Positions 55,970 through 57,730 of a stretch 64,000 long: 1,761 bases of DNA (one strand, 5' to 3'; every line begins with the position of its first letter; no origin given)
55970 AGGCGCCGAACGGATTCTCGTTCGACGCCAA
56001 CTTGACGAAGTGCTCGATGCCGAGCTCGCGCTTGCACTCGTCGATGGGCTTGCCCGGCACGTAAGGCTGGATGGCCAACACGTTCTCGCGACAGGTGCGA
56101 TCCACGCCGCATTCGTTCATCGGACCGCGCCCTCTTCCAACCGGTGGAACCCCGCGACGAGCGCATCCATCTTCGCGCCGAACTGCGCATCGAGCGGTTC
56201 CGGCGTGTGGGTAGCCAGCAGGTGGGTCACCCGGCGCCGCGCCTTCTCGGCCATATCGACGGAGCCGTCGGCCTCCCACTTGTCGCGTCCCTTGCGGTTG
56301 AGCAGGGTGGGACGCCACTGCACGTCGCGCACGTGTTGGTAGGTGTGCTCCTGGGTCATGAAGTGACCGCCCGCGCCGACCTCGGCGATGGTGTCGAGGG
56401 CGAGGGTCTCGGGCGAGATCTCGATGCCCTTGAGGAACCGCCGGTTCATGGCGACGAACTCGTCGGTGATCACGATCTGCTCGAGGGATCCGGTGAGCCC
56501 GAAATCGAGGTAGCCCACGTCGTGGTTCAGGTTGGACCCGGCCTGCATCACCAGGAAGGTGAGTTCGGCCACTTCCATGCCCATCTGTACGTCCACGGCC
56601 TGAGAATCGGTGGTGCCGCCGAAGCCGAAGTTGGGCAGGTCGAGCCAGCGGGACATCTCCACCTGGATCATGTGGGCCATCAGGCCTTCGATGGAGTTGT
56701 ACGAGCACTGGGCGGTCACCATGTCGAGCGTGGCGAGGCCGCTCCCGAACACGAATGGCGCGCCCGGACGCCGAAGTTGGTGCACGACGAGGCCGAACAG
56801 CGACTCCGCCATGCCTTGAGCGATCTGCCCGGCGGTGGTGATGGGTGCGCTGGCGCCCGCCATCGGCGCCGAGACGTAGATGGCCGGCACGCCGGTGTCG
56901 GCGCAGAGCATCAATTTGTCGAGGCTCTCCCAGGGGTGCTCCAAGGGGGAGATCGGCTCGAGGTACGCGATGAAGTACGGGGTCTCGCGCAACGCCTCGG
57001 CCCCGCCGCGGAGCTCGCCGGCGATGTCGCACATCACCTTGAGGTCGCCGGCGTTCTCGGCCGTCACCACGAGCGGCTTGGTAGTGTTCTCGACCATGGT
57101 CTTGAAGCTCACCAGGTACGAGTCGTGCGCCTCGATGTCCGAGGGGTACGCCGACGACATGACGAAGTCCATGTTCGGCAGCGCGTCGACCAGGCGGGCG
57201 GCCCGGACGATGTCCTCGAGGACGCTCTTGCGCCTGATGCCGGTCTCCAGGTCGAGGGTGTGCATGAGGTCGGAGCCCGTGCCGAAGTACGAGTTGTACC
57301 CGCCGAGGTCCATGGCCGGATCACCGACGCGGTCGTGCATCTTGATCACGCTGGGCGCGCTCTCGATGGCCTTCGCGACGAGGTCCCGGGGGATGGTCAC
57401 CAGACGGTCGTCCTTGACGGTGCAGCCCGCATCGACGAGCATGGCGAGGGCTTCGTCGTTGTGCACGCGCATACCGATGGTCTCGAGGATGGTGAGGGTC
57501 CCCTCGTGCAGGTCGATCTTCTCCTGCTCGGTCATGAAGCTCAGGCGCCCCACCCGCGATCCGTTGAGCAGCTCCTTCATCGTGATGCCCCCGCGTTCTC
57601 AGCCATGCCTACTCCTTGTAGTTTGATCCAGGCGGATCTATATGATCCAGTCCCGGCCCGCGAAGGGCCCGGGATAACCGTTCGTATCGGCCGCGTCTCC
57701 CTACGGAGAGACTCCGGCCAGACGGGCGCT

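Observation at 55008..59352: IclR-controlled operon: ADC-family enzyme, non-Pyl MttB-family methyltransferase and HisC-like aminotransferase, with no corrinoid partner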

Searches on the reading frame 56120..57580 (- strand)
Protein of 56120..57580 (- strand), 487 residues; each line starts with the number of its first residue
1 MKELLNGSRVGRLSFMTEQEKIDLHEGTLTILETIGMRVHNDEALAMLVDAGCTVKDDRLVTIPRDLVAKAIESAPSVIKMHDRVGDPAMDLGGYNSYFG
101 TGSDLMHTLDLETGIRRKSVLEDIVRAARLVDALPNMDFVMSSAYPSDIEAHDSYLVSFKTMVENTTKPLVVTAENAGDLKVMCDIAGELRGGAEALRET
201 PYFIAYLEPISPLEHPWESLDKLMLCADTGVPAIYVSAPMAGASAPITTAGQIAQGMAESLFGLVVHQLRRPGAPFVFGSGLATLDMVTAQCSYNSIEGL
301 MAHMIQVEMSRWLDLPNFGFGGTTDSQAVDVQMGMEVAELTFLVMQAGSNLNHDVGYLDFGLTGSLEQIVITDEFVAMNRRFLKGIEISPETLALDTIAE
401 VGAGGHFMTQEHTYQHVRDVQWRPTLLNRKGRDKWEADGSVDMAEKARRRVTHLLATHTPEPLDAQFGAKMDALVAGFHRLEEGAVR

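Call 5: search_protein_families(library=pfam, proteins=[window:56120-57580:-], max_evalue=0.01)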
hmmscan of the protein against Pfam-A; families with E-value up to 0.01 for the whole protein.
window:56120-57580:- (487 aa): 1 family
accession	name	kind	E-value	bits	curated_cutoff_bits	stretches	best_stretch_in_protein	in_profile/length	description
PF06253.16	MTTB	-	3.7e-87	292.9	25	1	12-476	30-493/500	Trimethylamine methyltransferase (MTTB)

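Call 6: search_protein_families(library=ncbifam, proteins=[window:56120-57580:-], max_evalue=0.01)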
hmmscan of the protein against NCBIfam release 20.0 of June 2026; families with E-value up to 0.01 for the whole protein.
window:56120-57580:- (487 aa): 1 family
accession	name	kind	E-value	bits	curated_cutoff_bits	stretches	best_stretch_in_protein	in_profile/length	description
TIGR02369.2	trimeth_pyl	equivalog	8.3e-114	380.7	525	1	13-476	3-466/469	[trimethylamine--corrinoid protein] Co-methyltransferase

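Call 9: find_related_loci(query=window:56120-57580:-, collection=genome_contigs, flank=10000)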
Query window:56120-57580:- (487 aa) in genome_contigs; peptide patterns used: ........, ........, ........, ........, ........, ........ (x = any residue, [..] = any of these).
47 stretches matched a pattern; 24 encode a relative of the query (tblastn E <= 1e-3); 24 distinct loci.
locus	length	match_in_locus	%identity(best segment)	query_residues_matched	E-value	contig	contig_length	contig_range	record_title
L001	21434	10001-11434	56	1-478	1e-179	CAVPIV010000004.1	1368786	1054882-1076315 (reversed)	MAG: uncultured Thermoleophilia bacterium isolate MFD00032.bin.1.63 genome assembly, contig: contig_19753, whole genome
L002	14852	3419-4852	56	1-478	1e-179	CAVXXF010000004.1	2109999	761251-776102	MAG: uncultured Thermoleophilia bacterium isolate MFD04716.bin.1.399 genome assembly, contig: contig_6113, whole genome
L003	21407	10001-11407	53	12-478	1e-165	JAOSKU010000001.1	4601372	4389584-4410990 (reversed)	MAG: Thermoleophilia bacterium isolate FR_37 FR-Thermoleophilia-1_s1, whole genome shotgun sequence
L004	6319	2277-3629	40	12-463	2e-110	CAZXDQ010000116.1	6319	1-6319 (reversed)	MAG TPA_asm: uncultured Syntrophomonadaceae bacterium isolate binchicken_co32_276 genome assembly, contig: NODE_22366_le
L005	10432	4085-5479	40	13-477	7e-110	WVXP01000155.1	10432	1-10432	MAG: Proteobacteria bacterium isolate CS1-C027 C_merged_R1_(paired)_contig_42546, whole genome shotgun sequence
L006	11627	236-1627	41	13-476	7e-108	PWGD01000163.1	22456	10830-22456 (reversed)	MAG: Syntrophomonadaceae bacterium isolate T1Sed10_2 T1-Sed10-C1823, whole genome shotgun sequence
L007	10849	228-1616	40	13-475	8e-106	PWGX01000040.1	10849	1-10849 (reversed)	MAG: Syntrophomonadaceae bacterium isolate T1Sed10_145 T1-Sed10-C6802, whole genome shotgun sequence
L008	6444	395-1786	39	13-476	1e-103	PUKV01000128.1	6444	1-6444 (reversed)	MAG: Syntrophomonadaceae bacterium isolate B1Sed10_67 B1-Sed10-C18999, whole genome shotgun sequence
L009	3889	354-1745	39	13-476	2e-104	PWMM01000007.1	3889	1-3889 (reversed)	MAG: Syntrophomonadaceae bacterium isolate CSSed10_277R1 CS-Sed10-C87840, whole genome shotgun sequence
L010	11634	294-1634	40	29-475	3e-103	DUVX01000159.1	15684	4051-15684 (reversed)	MAG TPA_asm: Bacillota bacterium isolate AS08sgBPME_77 280206_AS08, whole genome shotgun sequence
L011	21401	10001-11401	39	9-476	1e-102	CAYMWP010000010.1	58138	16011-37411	MAG TPA_asm: uncultured Anaerolineales bacterium isolate binchicken_co334_151 genome assembly, contig: NODE_758_length_5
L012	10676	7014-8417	38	8-475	5e-102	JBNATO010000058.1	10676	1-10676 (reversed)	MAG: Thermacetogeniaceae bacterium isolate Kamch4342-2A-MF-16 bin16.fa-58, whole genome shotgun sequence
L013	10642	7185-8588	38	13-480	9e-100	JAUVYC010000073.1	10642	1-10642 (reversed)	MAG: Spirochaetota bacterium isolate CSMAG_1232 CSMAG_1232_k141_351155_length_10642_cov_7.9760, whole genome shotgun seq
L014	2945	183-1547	39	19-476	2e-97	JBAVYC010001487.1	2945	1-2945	MAG: Desulfobacterales bacterium isolate MFD03804_ilm_asm_bin1 k127_290516, whole genome shotgun sequence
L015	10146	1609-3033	36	9-482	7e-95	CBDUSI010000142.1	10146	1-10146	MAG TPA_asm: uncultured bacterium isolate SRR21487742_binner123_Refined_23 genome assembly, contig: ERZ26661670.3543, wh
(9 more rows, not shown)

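Call 10: find_homologous_proteins(query=window:56120-57580:-, max_evalue=1e-20)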
Query window:56120-57580:- (487 aa): 1583 proteins with E <= 1e-20 among 8000 candidates; the best 120 are listed.
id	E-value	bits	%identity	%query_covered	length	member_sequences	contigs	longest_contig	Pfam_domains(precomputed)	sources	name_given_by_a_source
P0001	0.0e+0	1095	100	100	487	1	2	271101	PF06253.17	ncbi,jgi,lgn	-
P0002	3.3e-270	915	83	99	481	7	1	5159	PF06253.17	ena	-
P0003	1.0e-237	808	73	98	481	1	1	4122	PF06253.17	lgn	-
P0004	3.4e-217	740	59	97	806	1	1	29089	PF06253.17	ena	-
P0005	1.3e-209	715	65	98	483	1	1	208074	PF06253.17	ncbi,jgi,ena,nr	ncbi:MAG: trimethylamine methyltransferase family protein [Actinobacteria bacterium]|nr:trimethylami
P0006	9.9e-208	709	65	98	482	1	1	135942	PF06253.17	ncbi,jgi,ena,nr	ncbi:MAG: trimethylamine methyltransferase family protein [Actinobacteria bacterium]|nr:trimethylami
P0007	3.3e-207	707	65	98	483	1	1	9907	PF06253.17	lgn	-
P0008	4.6e-207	707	64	98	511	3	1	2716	PF06253.17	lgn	-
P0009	7.8e-205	699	64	98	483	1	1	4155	PF06253.17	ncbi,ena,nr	ncbi:MAG: trimethylamine methyltransferase family protein [Actinobacteria bacterium]|nr:trimethylami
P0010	1.1e-203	695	63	98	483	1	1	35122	PF06253.17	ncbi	ncbi:MAG: trimethylamine methyltransferase MttB [Thermoleophilia bacterium]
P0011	2.1e-201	688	63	98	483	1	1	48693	PF06253.17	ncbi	ncbi:MAG: trimethylamine methyltransferase family protein [Thermoleophilia bacterium]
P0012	1.9e-200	685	63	98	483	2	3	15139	PF06253.17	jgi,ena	-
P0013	3.6e-200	684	63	97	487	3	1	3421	PF06253.17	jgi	-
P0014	1.2e-199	682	61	98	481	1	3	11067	PF06253.17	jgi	jgi:trimethylamine--corrinoid protein Co-methyltransferase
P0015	1.4e-199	682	63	98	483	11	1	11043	PF06253.17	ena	-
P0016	4.1e-199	680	63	98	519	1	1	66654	PF06253.17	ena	-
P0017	5.5e-199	680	64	99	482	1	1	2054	PF06253.17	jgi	jgi:trimethylamine--corrinoid protein Co-methyltransferase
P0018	1.4e-198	679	62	98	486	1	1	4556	PF06253.17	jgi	-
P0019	1.5e-198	679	63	98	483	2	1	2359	PF06253.17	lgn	-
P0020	8.7e-198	676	62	98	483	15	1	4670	PF06253.17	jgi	-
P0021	1.1e-197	676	62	98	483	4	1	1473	PF06253.17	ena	-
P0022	2.0e-197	675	63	97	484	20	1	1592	PF06253.17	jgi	-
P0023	3.9e-197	674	62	97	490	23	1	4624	PF06253.17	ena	-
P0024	1.8e-196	672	63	97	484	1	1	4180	PF06253.17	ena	-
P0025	3.8e-196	671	61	98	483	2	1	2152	PF06253.17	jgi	jgi:trimethylamine--corrinoid protein Co-methyltransferase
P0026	6.7e-196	670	63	98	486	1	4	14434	PF06253.17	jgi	-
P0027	7.6e-196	670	63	97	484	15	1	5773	PF06253.17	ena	-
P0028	8.2e-196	670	62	98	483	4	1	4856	PF06253.17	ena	-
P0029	9.0e-196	669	63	98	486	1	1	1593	PF06253.17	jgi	-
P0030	1.0e-195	669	61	98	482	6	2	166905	PF06253.17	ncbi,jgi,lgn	-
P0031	1.7e-195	669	63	98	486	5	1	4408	PF06253.17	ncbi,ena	-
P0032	2.9e-195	668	61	98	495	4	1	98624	PF06253.17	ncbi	ncbi:MAG: trimethylamine methyltransferase family protein [Thermoleophilia bacterium]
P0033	5.7e-195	667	63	98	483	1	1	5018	PF06253.17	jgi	jgi:trimethylamine--corrinoid protein Co-methyltransferase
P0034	9.6e-195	666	63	97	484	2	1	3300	PF06253.17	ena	-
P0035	1.2e-194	666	62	97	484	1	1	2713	PF06253.17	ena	-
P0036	1.4e-194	666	61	98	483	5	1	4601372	PF06253.17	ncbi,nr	ncbi:MAG: trimethylamine methyltransferase family protein [Thermoleophilia bacterium]|nr:trimethylam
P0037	1.7e-194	665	62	97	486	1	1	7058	PF06253.17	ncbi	-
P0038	2.6e-194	665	62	98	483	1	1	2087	PF06253.17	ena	-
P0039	3.5e-194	664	62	98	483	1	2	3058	PF06253.17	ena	-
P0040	4.1e-194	664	61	98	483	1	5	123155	PF06253.17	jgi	-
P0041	6.4e-194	663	62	98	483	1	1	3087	PF06253.17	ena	-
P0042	7.6e-194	663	62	98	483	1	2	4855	PF06253.17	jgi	-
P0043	9.0e-194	663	62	98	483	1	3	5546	PF06253.17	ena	-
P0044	9.8e-194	663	62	98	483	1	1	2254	PF06253.17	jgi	jgi:trimethylamine--corrinoid protein Co-methyltransferase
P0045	1.3e-193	662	60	98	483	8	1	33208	PF06253.17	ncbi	ncbi:MAG: trimethylamine methyltransferase family protein [Thermoleophilia bacterium]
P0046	1.4e-193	662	62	98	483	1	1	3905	PF06253.17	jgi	-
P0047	1.7e-193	662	62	98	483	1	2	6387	PF06253.17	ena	-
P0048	2.0e-193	662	62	98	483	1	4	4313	PF06253.17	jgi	jgi:trimethylamine--corrinoid protein Co-methyltransferase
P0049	2.0e-193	662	62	96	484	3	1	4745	PF06253.17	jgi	jgi:trimethylamine---corrinoid protein Co-methyltransferase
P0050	3.7e-193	661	62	98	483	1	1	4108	PF06253.17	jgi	-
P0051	4.1e-193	661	62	96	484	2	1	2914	PF06253.17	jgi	-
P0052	5.0e-193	660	61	98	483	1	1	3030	PF06253.17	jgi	jgi:trimethylamine---corrinoid protein Co-methyltransferase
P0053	5.1e-193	660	60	99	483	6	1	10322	PF06253.17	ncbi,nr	ncbi:MAG TPA: trimethylamine methyltransferase family protein [Thermoleophilia bacterium]|nr:trimeth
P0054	5.2e-193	660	62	97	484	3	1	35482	PF06253.17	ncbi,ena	-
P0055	5.4e-193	660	61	98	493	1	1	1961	PF06253.17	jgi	jgi:trimethylamine--corrinoid protein Co-methyltransferase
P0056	5.4e-193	660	63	98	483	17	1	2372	PF06253.17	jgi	jgi:trimethylamine--corrinoid protein Co-methyltransferase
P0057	6.3e-193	660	63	98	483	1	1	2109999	PF06253.17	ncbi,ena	-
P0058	6.3e-193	660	60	98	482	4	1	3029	PF06253.17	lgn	-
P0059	1.2e-192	659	62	96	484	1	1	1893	PF06253.17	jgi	jgi:trimethylamine---corrinoid protein Co-methyltransferase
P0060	1.6e-192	659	62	98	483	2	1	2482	PF06253.17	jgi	jgi:trimethylamine--corrinoid protein Co-methyltransferase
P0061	1.9e-192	658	62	98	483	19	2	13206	PF06253.17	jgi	jgi:trimethylamine--corrinoid protein Co-methyltransferase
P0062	4.1e-192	657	62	96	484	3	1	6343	PF06253.17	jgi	-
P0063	5.2e-192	657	63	96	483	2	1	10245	PF06253.17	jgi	jgi:trimethylamine--corrinoid protein Co-methyltransferase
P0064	2.2e-191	655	61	99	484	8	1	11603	PF06253.17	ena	-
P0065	3.8e-191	654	60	97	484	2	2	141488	PF06253.17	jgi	-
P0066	5.1e-191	654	60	97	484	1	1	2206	PF06253.17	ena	-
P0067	5.5e-191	654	61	98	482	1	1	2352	PF06253.17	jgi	-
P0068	6.7e-191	653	61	97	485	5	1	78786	PF06253.17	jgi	-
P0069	8.8e-191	653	60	98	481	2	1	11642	PF06253.17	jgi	jgi:trimethylamine---corrinoid protein Co-methyltransferase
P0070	1.5e-190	652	61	98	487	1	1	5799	PF06253.17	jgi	jgi:trimethylamine---corrinoid protein Co-methyltransferase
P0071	1.5e-190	652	61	98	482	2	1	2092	PF06253.17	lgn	-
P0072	2.5e-190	652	60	97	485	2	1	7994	PF06253.17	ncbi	-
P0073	4.8e-190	651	62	97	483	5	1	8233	PF06253.17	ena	-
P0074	5.2e-190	650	61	98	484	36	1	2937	PF06253.17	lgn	-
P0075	6.6e-190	650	62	97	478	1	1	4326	PF06253.17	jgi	jgi:trimethylamine--corrinoid protein Co-methyltransferase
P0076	1.3e-189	649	61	97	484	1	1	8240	PF06253.17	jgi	jgi:trimethylamine---corrinoid protein Co-methyltransferase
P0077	1.6e-189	649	63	91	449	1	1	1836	PF06253.17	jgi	jgi:trimethylamine--corrinoid protein Co-methyltransferase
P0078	2.1e-189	648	60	96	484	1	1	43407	PF06253.17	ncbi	-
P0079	2.4e-189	648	61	97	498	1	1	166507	PF06253.17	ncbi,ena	-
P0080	3.6e-189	648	60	98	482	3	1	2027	PF06253.17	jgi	jgi:trimethylamine--corrinoid protein Co-methyltransferase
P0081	4.8e-189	647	62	95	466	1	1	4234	PF06253.17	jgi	jgi:trimethylamine--corrinoid protein Co-methyltransferase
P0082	5.8e-189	647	61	97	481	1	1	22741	PF06253.17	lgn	-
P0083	5.8e-189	647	60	98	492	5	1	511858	PF06253.17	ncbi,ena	-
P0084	1.3e-188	646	60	98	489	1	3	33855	PF06253.17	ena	-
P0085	1.6e-188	646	60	97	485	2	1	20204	PF06253.17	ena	-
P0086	3.3e-188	644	60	97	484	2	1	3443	PF06253.17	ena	-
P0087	3.4e-188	644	61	97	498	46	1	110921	PF06253.17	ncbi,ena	-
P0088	3.7e-188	644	60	98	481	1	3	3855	PF06253.17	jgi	jgi:trimethylamine---corrinoid protein Co-methyltransferase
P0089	9.0e-188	643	59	96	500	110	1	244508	PF06253.17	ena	-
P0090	4.0e-187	641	60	96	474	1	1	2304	PF06253.17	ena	-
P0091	4.8e-187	641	61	96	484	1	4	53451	PF06253.17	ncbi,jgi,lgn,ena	jgi:trimethylamine--corrinoid protein Co-methyltransferase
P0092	6.3e-187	640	59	97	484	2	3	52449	PF06253.17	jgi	-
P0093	8.7e-187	640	61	96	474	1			PF06253.17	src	-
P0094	2.3e-186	638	60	97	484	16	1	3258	PF06253.17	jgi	-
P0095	2.7e-186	638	60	96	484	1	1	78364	PF06253.17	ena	-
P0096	3.5e-186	638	61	97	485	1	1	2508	PF06253.17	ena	-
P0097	3.6e-186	638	61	95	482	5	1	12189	PF06253.17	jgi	jgi:trimethylamine--corrinoid protein Co-methyltransferase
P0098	4.3e-186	638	59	97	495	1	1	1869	PF06253.17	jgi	jgi:trimethylamine--corrinoid protein Co-methyltransferase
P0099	4.3e-186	638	59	97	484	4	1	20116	PF06253.17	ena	-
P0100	6.7e-186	637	60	97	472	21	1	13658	PF06253.17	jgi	jgi:trimethylamine--corrinoid protein Co-methyltransferase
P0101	8.7e-186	637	60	96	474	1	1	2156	PF06253.17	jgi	-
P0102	1.3e-185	636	60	97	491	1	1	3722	PF06253.17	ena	-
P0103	1.5e-185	636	59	96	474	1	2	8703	PF06253.17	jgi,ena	-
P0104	1.7e-185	636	60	96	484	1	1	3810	PF06253.17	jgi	jgi:trimethylamine--corrinoid protein Co-methyltransferase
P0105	2.1e-185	635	59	96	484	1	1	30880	PF06253.17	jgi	jgi:trimethylamine--corrinoid protein Co-methyltransferase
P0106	2.1e-185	635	60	96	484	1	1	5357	PF06253.17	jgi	jgi:trimethylamine--corrinoid protein Co-methyltransferase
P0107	2.4e-185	635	60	97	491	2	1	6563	PF06253.17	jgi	-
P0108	3.4e-185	635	59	97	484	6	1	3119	PF06253.17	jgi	-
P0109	4.0e-185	634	58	99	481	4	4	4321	PF06253.17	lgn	-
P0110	4.4e-185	634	64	89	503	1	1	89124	PF06253.17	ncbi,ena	-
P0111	5.1e-185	634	60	97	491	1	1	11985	PF06253.17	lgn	-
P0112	5.1e-185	634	60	97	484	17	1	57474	PF06253.17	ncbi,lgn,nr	ncbi:MAG: trimethylamine methyltransferase family protein [Thermoleophilia bacterium]|nr:trimethylam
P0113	5.5e-185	634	60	97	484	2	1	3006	PF06253.17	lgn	-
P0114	1.2e-184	633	60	98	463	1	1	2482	PF06253.17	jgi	jgi:trimethylamine--corrinoid protein Co-methyltransferase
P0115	1.2e-184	633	59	97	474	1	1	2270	PF06253.17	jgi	jgi:trimethylamine--corrinoid protein Co-methyltransferase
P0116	1.4e-184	633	60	96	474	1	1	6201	PF06253.17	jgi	-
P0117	2.9e-184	631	59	96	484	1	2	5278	PF06253.17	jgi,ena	-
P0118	2.9e-184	631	59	96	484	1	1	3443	PF06253.17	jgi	-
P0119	6.3e-184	630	59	96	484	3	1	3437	PF06253.17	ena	-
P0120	6.9e-184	630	60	97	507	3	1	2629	PF06253.17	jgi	jgi:trimethylamine--corrinoid protein Co-methyltransferase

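Call 12: find_encoding_contigs(protein=P0001, flank=10000, max_places=3)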
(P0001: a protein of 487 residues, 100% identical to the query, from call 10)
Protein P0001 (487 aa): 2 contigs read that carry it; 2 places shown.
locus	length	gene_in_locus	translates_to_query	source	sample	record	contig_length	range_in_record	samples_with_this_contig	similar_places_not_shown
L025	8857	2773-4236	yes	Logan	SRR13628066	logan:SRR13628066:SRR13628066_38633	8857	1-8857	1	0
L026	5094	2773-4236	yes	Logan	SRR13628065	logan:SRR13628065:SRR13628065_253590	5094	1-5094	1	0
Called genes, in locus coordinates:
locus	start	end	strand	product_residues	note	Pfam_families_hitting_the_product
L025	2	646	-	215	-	?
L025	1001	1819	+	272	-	PF06314:ADC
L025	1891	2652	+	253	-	PF09339:HTH_IclR, PF12802:MarR_2, PF13412:HTH_24 (weak), PF25213:HVO_A0261_N (faint), PF01978:TrmB (weak), PF01614:IclR_C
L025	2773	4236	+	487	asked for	PF06253:MTTB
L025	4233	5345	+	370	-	PF00155:Aminotran_1_2, PF01053:Cys_Met_Meta_PP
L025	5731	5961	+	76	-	PF04014:MazE_antitoxin (weak)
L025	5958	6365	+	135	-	PF01850:PIN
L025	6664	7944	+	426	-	-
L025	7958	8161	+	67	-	-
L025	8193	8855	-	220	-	?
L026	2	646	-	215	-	?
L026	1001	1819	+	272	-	PF06314:ADC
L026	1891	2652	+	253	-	PF09339:HTH_IclR, PF12802:MarR_2, PF13412:HTH_24 (weak), PF25213:HVO_A0261_N (faint), PF01978:TrmB (weak), PF01614:IclR_C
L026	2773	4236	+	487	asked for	PF06253:MTTB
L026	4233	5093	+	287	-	?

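Call 13: find_encoding_contigs(protein=P0004, flank=10000, max_places=3)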
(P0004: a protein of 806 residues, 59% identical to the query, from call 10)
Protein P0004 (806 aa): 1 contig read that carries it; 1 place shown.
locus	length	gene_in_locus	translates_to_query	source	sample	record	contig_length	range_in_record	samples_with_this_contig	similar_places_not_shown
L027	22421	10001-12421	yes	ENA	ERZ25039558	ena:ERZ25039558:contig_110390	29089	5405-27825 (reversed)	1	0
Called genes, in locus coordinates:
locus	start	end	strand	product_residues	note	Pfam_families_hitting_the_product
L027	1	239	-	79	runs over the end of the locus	PF07747:MTH865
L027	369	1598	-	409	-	PF12838:Fer4_7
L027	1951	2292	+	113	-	PF00174:Oxidored_molyb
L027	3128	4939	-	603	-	PF00221:Lyase_aromatic (weak), PF01293:PEPCK_ATP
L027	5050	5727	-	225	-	-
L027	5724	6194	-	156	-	PF00221:Lyase_aromatic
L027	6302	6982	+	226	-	-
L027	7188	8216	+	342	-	PF06253:MTTB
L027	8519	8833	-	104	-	-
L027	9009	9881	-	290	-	PF08100:Dimerisation (faint), PF09339:HTH_IclR, PF12802:MarR_2 (faint), PF09339:HTH_IclR, PF01614:IclR_C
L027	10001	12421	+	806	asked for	PF06253:MTTB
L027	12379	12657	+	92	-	PF06253:MTTB (weak)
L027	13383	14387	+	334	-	PF06253:MTTB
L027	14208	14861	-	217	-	-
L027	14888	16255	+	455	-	PF00496:SBP_bac_5 (faint)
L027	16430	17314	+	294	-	PF01261:AP_endonuc_2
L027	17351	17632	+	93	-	PF00221:Lyase_aromatic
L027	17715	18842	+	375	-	PF00221:Lyase_aromatic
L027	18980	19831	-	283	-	PF02082:Rrf2 (faint), PF09339:HTH_IclR, PF12802:MarR_2 (faint), PF13412:HTH_24 (faint), PF01978:TrmB (faint), PF01614:IclR_C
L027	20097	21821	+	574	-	PF17391:Urocanase_N, PF01175:Urocanase, PF17392:Urocanase_C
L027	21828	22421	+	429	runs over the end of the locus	PF07969:Amidohydro_3 (weak), PF01979:Amidohydro_1, PF07969:Amidohydro_3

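Call 15: find_encoding_contigs(protein=P0002, flank=10000, max_places=3)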
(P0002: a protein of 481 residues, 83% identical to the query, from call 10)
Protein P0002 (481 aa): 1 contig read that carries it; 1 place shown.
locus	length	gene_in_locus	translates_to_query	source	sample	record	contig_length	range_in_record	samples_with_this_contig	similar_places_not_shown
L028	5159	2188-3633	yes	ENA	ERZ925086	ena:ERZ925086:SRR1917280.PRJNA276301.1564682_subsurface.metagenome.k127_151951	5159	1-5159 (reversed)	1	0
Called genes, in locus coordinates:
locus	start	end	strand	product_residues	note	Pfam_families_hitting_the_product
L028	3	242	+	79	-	?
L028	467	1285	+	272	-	PF06314:ADC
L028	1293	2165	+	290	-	PF09339:HTH_IclR, PF12802:MarR_2 (weak), PF25213:HVO_A0261_N (faint), PF01614:IclR_C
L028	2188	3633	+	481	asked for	PF06253:MTTB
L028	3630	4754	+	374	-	PF00155:Aminotran_1_2, PF01053:Cys_Met_Meta_PP (weak)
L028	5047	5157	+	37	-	?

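Call 16: find_encoding_contigs(protein=P0003, flank=10000, max_places=3)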
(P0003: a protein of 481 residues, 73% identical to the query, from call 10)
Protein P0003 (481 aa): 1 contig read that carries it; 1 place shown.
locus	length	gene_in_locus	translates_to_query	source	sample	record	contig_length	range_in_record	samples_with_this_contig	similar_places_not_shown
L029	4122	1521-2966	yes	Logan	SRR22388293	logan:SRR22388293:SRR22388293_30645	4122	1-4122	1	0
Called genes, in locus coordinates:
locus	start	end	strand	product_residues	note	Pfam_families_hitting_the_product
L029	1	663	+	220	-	?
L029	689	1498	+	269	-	PF09339:HTH_IclR, PF12802:MarR_2, PF01614:IclR_C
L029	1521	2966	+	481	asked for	PF06253:MTTB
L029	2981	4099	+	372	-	PF00155:Aminotran_1_2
